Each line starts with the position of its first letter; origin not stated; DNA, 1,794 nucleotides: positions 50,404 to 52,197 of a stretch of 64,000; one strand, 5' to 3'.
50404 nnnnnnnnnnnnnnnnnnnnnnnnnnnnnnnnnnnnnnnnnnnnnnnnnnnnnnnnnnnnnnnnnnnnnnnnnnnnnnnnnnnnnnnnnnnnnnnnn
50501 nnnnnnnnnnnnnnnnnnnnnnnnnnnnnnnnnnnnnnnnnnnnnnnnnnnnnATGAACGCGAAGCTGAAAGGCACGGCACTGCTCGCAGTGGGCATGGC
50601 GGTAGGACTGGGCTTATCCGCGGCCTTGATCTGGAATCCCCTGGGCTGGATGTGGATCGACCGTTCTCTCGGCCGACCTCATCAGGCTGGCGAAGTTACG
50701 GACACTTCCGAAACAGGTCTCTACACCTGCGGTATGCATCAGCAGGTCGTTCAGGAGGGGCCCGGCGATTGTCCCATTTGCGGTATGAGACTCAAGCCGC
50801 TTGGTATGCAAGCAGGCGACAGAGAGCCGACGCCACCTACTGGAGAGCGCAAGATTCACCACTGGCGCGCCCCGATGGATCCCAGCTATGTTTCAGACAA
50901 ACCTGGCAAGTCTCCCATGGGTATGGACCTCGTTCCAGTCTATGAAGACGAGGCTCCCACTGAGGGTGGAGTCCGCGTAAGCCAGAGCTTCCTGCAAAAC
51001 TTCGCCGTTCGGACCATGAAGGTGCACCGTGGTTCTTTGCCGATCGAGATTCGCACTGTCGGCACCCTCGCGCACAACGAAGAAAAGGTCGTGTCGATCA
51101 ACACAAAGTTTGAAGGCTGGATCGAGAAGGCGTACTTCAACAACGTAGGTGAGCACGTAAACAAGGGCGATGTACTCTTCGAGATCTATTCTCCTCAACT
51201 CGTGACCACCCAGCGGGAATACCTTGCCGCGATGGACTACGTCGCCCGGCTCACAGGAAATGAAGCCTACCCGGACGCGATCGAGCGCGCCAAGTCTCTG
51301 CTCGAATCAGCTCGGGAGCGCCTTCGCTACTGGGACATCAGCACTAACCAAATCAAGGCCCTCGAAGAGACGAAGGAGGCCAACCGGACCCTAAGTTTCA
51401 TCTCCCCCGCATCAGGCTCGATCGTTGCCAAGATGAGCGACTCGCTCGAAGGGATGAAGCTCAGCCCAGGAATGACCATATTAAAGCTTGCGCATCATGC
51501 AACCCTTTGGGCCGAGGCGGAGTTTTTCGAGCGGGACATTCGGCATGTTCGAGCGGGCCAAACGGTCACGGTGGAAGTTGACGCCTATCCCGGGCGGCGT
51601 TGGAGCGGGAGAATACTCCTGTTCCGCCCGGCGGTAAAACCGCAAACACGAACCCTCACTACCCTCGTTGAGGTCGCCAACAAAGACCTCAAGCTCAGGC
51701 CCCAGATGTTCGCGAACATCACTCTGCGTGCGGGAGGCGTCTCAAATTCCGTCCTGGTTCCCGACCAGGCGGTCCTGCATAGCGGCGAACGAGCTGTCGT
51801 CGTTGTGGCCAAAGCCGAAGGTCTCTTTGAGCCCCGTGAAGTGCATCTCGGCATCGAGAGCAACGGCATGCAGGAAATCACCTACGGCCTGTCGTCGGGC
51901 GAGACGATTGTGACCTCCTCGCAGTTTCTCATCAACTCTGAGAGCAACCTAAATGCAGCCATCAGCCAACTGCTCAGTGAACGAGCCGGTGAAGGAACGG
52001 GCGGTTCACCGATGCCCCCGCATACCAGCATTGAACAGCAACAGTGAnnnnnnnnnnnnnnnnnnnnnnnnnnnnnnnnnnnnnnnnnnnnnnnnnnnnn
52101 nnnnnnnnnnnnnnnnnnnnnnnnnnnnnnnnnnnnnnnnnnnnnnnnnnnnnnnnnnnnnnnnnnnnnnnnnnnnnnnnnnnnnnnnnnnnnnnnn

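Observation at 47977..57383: Metal-efflux module bracketed by directly repeated IS6-family ends (relic IS26-style translocatable unit)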

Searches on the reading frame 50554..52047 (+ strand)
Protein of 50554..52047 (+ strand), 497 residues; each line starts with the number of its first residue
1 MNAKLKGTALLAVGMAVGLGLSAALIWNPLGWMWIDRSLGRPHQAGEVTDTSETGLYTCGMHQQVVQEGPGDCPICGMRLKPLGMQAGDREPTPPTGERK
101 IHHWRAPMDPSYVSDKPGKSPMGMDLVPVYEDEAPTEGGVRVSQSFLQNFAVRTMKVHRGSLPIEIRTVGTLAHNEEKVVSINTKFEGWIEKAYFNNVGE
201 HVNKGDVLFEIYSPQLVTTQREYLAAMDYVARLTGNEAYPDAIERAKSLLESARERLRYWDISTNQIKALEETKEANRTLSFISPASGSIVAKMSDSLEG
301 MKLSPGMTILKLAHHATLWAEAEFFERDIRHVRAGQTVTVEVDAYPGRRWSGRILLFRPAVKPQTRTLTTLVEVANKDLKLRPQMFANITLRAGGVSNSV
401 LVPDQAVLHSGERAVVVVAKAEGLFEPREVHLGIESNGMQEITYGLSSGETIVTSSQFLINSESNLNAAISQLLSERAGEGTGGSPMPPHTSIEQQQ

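Call 11: search_protein_families(library=pfam, proteins=[window:50554-52047:+], max_evalue=0.01)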
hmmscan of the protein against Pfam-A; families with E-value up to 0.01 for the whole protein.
window:50554-52047:+ (497 aa): 5 families
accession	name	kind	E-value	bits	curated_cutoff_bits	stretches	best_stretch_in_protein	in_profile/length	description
PF16576.10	HlyD_D23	-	6.2e-64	215.6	30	1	165-387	5-214/214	Barrel-sandwich domain of CusB or HlyD membrane-fusion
PF19335.5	HMBD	-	4.5e-17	62.1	23.6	2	57-82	2-27/28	Heavy metal binding domain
PF13437.12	HlyD_3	-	4.8e-14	53.4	22.2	1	284-383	4-105/106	HlyD family secretion protein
PF12700.13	HlyD_2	-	0.0009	18.5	25.1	1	149-239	37-123/416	HlyD family secretion protein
PF16572.11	HlyD_D4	-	0.0095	16.2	26.4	0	209-273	2-52/55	Long alpha hairpin domain of cation efflux system protein, CusB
